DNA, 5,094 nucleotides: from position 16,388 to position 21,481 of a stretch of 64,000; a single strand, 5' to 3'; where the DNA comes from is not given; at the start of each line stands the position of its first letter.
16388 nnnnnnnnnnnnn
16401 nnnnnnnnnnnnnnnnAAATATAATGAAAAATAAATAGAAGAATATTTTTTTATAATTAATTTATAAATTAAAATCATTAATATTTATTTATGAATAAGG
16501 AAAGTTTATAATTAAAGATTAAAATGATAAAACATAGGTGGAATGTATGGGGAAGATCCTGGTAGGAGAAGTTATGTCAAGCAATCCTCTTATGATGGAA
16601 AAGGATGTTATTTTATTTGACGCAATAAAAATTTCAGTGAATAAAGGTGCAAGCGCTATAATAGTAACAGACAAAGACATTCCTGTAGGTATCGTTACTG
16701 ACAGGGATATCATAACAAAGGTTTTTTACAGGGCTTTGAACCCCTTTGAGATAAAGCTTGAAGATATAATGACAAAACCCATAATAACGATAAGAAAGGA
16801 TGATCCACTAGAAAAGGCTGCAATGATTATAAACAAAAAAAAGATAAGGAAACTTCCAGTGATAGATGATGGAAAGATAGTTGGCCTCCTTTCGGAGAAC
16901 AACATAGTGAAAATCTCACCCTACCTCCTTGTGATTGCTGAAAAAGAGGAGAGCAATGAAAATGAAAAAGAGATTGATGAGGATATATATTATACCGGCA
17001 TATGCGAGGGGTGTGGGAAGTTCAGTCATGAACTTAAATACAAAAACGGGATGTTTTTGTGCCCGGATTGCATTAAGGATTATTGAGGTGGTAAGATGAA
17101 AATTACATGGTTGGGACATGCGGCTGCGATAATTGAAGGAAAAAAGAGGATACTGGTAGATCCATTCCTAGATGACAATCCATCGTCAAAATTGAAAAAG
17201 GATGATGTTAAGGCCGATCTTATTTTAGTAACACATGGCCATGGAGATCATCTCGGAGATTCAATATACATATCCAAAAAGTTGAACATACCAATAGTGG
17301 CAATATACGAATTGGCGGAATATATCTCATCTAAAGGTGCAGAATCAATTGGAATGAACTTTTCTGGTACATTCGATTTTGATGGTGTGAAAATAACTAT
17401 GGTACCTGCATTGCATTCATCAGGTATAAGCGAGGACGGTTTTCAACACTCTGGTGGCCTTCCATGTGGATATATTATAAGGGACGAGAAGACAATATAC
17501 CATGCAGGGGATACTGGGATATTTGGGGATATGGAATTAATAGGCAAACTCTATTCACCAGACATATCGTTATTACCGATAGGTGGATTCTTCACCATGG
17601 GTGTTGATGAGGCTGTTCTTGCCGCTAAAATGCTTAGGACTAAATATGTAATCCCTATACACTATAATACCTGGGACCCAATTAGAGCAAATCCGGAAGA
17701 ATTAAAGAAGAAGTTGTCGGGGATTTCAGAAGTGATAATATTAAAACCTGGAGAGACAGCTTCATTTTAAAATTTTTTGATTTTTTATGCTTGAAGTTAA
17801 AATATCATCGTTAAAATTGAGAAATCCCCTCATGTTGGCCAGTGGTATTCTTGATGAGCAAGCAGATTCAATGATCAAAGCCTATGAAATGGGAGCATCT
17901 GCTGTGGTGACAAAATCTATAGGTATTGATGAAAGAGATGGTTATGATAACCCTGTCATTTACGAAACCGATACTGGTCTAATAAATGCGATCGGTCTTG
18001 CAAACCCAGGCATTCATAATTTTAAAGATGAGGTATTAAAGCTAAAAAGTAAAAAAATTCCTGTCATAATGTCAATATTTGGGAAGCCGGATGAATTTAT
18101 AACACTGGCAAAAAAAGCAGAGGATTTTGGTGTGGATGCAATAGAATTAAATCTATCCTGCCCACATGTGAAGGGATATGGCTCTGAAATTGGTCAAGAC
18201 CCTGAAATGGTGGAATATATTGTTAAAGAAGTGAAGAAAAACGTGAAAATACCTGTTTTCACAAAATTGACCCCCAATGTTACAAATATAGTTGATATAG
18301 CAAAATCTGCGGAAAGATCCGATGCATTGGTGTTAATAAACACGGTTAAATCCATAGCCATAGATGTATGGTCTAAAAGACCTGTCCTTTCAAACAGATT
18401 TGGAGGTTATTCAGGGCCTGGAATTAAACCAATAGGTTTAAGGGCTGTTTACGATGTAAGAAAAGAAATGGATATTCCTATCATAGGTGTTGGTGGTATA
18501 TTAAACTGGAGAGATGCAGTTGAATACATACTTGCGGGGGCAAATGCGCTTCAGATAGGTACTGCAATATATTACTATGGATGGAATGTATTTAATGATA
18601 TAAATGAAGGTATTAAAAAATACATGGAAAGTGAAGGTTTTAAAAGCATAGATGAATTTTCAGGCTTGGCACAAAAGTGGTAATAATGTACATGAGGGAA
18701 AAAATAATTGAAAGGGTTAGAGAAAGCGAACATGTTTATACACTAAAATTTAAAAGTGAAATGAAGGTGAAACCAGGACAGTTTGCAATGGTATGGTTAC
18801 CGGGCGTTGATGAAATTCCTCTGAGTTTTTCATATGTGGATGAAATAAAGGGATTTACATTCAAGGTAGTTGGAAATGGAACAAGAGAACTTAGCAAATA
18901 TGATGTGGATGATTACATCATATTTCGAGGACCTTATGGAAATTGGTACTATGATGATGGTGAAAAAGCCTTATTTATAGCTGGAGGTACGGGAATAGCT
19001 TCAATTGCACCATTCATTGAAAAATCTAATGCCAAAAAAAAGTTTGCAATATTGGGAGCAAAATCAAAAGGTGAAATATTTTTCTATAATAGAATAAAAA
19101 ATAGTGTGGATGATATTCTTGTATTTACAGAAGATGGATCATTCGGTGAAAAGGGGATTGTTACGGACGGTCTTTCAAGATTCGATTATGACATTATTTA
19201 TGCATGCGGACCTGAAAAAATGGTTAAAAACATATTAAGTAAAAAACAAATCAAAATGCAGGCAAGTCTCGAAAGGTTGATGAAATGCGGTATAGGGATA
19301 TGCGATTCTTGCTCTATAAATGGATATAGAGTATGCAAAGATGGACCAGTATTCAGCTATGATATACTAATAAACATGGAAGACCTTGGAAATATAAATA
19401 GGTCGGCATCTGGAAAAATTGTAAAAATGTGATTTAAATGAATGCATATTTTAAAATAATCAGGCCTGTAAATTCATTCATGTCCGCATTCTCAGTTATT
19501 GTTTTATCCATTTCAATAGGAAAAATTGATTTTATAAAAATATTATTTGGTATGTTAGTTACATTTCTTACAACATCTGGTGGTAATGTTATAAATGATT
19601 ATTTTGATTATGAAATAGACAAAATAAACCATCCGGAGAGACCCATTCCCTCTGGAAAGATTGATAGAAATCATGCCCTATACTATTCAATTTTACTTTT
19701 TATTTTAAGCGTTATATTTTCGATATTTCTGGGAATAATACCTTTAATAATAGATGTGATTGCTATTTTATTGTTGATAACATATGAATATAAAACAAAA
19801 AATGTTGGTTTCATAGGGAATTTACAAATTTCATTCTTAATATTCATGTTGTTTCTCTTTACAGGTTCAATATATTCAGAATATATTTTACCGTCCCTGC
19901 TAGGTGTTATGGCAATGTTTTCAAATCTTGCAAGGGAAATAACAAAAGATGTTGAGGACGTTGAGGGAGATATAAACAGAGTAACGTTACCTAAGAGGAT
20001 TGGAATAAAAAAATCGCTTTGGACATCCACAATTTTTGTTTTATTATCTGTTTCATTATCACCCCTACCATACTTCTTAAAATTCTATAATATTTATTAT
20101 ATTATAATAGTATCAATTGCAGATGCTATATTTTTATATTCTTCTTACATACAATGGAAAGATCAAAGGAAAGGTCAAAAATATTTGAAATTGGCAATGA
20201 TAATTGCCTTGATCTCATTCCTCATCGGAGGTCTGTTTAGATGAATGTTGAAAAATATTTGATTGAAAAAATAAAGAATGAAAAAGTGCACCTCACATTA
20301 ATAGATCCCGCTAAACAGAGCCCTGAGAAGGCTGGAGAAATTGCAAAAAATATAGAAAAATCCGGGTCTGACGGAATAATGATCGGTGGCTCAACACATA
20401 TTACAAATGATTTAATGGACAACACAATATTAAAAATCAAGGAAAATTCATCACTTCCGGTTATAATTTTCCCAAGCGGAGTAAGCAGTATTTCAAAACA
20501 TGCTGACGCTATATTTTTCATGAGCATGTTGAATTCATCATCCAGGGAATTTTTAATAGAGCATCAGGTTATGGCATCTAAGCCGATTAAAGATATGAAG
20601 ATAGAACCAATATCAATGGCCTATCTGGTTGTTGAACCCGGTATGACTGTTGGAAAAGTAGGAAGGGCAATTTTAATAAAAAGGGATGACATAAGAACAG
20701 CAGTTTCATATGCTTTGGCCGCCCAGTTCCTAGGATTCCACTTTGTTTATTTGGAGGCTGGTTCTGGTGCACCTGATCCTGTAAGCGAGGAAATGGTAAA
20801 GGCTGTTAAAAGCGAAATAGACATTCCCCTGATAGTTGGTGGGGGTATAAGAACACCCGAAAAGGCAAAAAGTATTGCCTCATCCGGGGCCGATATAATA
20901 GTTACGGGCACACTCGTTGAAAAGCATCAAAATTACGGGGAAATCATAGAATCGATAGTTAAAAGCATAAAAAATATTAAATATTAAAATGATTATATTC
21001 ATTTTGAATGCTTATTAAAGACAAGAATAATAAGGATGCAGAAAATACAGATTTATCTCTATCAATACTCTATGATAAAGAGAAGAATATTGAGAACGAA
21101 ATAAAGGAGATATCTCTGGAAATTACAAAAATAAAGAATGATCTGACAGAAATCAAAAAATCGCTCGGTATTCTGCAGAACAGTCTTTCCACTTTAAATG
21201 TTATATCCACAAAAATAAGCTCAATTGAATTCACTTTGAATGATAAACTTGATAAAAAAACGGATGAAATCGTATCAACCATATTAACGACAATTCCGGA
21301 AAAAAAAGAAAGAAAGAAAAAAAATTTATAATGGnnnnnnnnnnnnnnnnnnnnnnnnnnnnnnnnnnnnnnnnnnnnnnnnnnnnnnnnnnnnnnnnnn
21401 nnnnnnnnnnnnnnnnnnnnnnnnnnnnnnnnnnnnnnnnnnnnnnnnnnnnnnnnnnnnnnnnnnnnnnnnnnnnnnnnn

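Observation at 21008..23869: Coiled-coil protein plus 844-aa FtsK/HerA/T4CP-like NTPase with novel N-terminal domain: candidate uncharacterised two-gene system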

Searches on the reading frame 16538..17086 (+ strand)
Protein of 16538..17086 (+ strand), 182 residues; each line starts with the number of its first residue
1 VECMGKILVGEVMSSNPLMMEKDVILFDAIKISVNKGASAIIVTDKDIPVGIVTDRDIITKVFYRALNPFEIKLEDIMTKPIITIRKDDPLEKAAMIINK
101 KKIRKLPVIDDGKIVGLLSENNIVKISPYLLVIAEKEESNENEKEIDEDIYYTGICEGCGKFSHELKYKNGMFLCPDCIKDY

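Call 72: search_protein_families(library=ncbifam, proteins=[window:16538-17086:+], max_evalue=0.001)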
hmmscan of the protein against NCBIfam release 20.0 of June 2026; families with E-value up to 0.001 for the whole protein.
window:16538-17086:+ (182 aa): 24 families
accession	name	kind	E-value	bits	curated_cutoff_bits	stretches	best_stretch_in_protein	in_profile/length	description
NF041552.1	TF_PrdR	equivalog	2.2e-15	56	795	1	6-127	5-125/577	sigma-54 dependent transcriptional regulator PrdR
NF011447.0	PRK14869.2-3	equivalog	1.6e-09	36.9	522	1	70-126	66-123/540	putative manganese-dependent inorganic diphosphatase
TIGR01302.1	IMP_dehydrog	equivalog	3.4e-09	36.1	481.5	1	13-128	86-201/450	IMP dehydrogenase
TIGR00393.1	kpsF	subfamily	4.4e-08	33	203.7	1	26-118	175-267/268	KpsF/GutQ family sugar-phosphate isomerase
NF053603.1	HhpR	exception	5.9e-08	32.2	520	1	26-143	80-199/282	CBS domain-containing high hydrostatic pressure regulator HhpR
NF011442.0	PRK14869.1-4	equivalog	6.4e-08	31.5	400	1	70-125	68-124/543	putative manganese-dependent inorganic diphosphatase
NF053704.1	TransRegCcpNBacil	equivalog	8.6e-08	31.8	260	1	4-126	72-201/208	transcriptional regulator CcpN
NF041630.1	CBS_CbpB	equivalog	2.6e-07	30.6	125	1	82-126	21-66/143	cyclic-di-AMP-binding protein CbpB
NF053863.1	DS11_antiphage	equivalog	3.3e-07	29.7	260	0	9-70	140-199/305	CBS domain-containing anti-phage protein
TIGR01303.1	IMP_DH_rel_1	equivalog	1.7e-06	27.3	562.75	1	16-129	97-204/475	GuaB1 family IMP dehydrogenase-related protein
NF005869.0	PRK07807.1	equivalog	2.4e-06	26.8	549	1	11-129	93-206/479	GuaB1 family IMP dehydrogenase-related protein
NF011440.0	PRK14869.1-2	equivalog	3.9e-06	25.8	746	1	78-144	248-315/541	putative manganese-dependent inorganic diphosphatase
NF011445.0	PRK14869.2-1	equivalog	4.6e-06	25.3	483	1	72-134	68-128/548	putative manganese-dependent inorganic diphosphatase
NF005493.0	PRK07107.1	equivalog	8.4e-06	24.6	585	1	12-113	104-204/502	IMP dehydrogenase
NF052358.1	GMPRedGuaB1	equivalog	2.2e-05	23.8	675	1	12-127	94-204/479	GMP reductase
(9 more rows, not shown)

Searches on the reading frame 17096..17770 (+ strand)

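Call 6: search_protein_families(library=pfam, proteins=[window:17096-17770:+], max_evalue=0.01)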
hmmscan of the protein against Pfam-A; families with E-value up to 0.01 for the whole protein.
window:17096-17770:+ (224 aa): 3 families
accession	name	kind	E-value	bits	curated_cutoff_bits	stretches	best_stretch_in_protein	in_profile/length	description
PF12706.13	Lactamase_B_2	-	9.4e-28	97.6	27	1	18-190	2-200/200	Beta-lactamase superfamily domain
PF13483.12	Lactamase_B_3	-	3.9e-23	82.6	24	1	2-189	1-160/160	Beta-lactamase superfamily domain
PF00753.33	Lactamase_B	-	1.1e-12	48.7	22.7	1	7-187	5-194/196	Metallo-beta-lactamase superfamily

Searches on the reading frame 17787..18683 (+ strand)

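Call 6: search_protein_families(library=pfam, proteins=[window:17787-18683:+], max_evalue=0.01)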
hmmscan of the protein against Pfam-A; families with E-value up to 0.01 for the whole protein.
window:17787-18683:+ (298 aa): 4 families
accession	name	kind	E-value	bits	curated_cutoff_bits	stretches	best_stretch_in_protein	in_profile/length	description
PF01180.27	DHO_dh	-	1.8e-71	241.2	27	1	1-280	1-291/291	Dihydroorotate dehydrogenase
PF01207.24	Dus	-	2.1e-15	57.1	20.4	1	89-162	52-130/311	Dihydrouridine synthase (Dus)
PF03060.21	NMO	-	9.1e-05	22.4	28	1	206-261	168-225/331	Nitronate monooxygenase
PF00977.27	His_biosynth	-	0.0032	17.4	23.6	0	218-262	62-106/228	Histidine biosynthesis protein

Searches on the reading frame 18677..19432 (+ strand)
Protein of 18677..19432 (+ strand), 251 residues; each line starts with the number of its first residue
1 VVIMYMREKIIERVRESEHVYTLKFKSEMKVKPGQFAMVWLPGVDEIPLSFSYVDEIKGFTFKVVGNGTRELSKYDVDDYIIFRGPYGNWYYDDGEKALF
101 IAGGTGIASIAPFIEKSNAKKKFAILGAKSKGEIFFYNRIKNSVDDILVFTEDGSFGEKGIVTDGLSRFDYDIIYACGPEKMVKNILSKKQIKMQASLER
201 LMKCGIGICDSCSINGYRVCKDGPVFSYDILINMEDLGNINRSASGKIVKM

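Call 6: search_protein_families(library=pfam, proteins=[window:18677-19432:+], max_evalue=0.01)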
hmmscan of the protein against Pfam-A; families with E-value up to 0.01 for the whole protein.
window:18677-19432:+ (251 aa): 2 families
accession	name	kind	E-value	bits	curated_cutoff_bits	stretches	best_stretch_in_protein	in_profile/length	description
PF10418.14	DHODB_Fe-S_bind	-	1.7e-10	40.9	23.9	1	199-230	1-39/41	Iron-sulfur cluster binding domain of dihydroorotate dehydrogenase B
PF00175.26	NAD_binding_1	-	0.004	18.2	22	0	100-185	1-106/109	Oxidoreductase NAD-binding domain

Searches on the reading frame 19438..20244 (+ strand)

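Call 6: search_protein_families(library=pfam, proteins=[window:19438-20244:+], max_evalue=0.01)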
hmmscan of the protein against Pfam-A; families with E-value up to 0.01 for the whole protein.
window:19438-20244:+ (268 aa): 1 family
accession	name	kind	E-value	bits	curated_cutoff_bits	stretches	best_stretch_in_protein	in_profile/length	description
PF01040.23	UbiA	-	9.7e-38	130.3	34.2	1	26-252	13-244/250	UbiA prenyltransferase family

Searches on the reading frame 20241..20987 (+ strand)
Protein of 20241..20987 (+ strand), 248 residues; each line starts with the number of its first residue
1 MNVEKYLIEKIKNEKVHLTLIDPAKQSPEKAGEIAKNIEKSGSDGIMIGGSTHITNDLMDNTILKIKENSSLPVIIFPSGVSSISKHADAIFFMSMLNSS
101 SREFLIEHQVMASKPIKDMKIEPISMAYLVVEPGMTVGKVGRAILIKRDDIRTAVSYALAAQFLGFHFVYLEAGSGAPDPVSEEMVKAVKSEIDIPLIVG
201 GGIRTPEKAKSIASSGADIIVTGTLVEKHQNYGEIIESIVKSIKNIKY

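Call 6: search_protein_families(library=pfam, proteins=[window:20241-20987:+], max_evalue=0.01)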
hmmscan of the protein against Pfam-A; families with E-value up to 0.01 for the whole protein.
window:20241-20987:+ (248 aa): 11 families
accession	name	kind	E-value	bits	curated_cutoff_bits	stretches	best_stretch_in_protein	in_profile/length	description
PF01884.23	PcrB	-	6.9e-59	199.5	23.9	1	11-240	3-223/226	PcrB family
PF00977.27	His_biosynth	-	5.5e-11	42.8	23.6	1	138-232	19-111/228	Histidine biosynthesis protein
PF00290.26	Trp_syntA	-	4.7e-06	26.2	27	1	183-231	187-235/259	Tryptophan synthase alpha chain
PF05690.20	ThiG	-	2.3e-05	24.3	23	1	182-241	163-222/247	Thiazole biosynthesis protein ThiG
PF04131.20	NanE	-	7.9e-05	22.4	27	1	184-230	135-180/192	Putative N-acetylmannosamine-6-phosphate epimerase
PF01207.24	Dus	-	0.00011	21.9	20.4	0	184-223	174-214/311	Dihydrouridine synthase (Dus)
PF04309.18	G3P_antiterm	-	0.0026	17.6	27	1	180-223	126-168/173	Glycerol-3-phosphate responsive antiterminator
PF03437.21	BtpA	-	0.0055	16.6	30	0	174-238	180-242/254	BtpA family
PF00478.31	IMPDH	-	0.0066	15.9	25.6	0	174-223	125-173/345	IMP dehydrogenase / GMP reductase domain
PF01180.27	DHO_dh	-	0.0069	16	27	0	179-244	223-288/291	Dihydroorotate dehydrogenase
PF02581.23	TMP-TENI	-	0.0088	15.9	27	0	178-220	133-174/180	Thiamine monophosphate synthase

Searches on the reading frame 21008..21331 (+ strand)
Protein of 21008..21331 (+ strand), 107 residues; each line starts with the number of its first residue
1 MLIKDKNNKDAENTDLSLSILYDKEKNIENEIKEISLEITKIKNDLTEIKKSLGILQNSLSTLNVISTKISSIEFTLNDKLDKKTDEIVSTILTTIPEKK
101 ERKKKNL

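Call 6: search_protein_families(library=pfam, proteins=[window:21008-21331:+], max_evalue=0.01)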
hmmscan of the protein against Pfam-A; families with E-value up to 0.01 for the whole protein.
window:21008-21331:+ (107 aa): 3 families
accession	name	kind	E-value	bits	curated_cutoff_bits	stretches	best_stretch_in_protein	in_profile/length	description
PF14072.11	DndB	-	0.00018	21.1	29.1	1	8-103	148-248/338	DNA-sulfur modification-associated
PF10158.14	LOH1CR12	-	0.0049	17.4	24.7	1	26-81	52-107/131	Tumour suppressor protein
PF08647.16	BRE1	-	0.0056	17.2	27.9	1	9-85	10-85/95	BRE1 E3 ubiquitin ligase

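Call 7: search_protein_families(library=ncbifam, proteins=[window:21008-21331:+], max_evalue=0.1)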
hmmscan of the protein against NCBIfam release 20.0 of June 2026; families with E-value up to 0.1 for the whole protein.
window:21008-21331:+ (107 aa): 2 families
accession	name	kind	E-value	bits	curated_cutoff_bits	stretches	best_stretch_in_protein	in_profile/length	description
NF038218.1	IcmG_DotF_IVB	equivalog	0.0034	17.1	200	1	18-103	112-197/266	type IVB secretion system protein IcmG/DotF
TIGR03233.1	DNA_S_dndB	equivalog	0.019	14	328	1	8-87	154-231/355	DNA sulfur modification protein DndB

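Call 8: search_protein_families(library=padloc, proteins=[window:21008-21331:+], max_evalue=0.1)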
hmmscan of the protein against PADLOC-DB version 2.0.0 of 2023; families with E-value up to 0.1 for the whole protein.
window:21008-21331:+ (107 aa): 5 families
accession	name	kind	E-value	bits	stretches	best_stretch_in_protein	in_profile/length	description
PDLC03862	LmuB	-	0.00032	17.2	1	24-105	354-435/643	-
PDLC00582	JetC3|JetC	-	0.0015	14.4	1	11-88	523-600/1472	DUF3584 domain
PDLC02658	DndB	-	0.0078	13.3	1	8-84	155-232/356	DndB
PDLC02479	BrxC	-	0.0091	12.2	1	21-103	540-620/1172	BrxC-PglY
PDLC04407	PDC-M09A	-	0.025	12.1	1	5-76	19-90/282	-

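Call 18: find_homologous_proteins(query=window:21008-21331:+, max_evalue=0.01)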
Query window:21008-21331:+ (107 aa): 2 proteins with E <= 0.01 among 39 candidates.
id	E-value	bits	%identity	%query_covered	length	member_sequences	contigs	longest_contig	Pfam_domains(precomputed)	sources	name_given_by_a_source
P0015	1.5e-51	190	98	100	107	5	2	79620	-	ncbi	ncbi:MAG: hypothetical protein ACP5JT_04590 [Thermoplasmata archaeon]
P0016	2.9e-30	122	72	88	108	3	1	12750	PF10158.14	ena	-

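Call 71: search_protein_families(library=phrogs, proteins=[window:21008-21328:+], max_evalue=0.01)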
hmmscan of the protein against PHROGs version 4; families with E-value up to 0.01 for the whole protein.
window:21008-21328:+ (107 aa): 1 family
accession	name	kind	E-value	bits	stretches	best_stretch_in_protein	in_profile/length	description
phrog_20936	-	unknown function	0.0026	19.1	1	7-75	18-86/91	-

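Call 81: find_encoding_contigs(protein=P0016, flank=5000, max_places=3)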
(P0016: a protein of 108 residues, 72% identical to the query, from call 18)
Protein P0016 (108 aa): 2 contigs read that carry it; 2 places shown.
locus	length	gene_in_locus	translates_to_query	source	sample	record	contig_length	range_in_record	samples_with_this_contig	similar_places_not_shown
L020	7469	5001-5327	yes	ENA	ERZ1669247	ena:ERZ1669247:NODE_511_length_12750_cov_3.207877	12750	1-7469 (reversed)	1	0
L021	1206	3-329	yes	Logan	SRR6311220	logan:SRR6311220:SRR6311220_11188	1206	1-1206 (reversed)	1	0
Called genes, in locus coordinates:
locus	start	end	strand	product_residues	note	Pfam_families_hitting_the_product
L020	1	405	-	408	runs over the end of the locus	PF00999:Na_H_Exchanger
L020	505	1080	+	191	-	PF00571:CBS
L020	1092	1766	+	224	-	PF00753:Lactamase_B, PF13483:Lactamase_B_3, PF12706:Lactamase_B_2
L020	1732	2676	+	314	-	PF01180:DHO_dh, PF01207:Dus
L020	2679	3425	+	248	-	PF10418:DHODB_Fe-S_bind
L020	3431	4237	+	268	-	PF01040:UbiA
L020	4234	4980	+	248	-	PF01884:PcrB, PF05690:ThiG (faint), PF00977:His_biosynth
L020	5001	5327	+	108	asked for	PF10158:LOH1CR12 (weak)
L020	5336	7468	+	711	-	?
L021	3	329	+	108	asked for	PF10158:LOH1CR12 (weak)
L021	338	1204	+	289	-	?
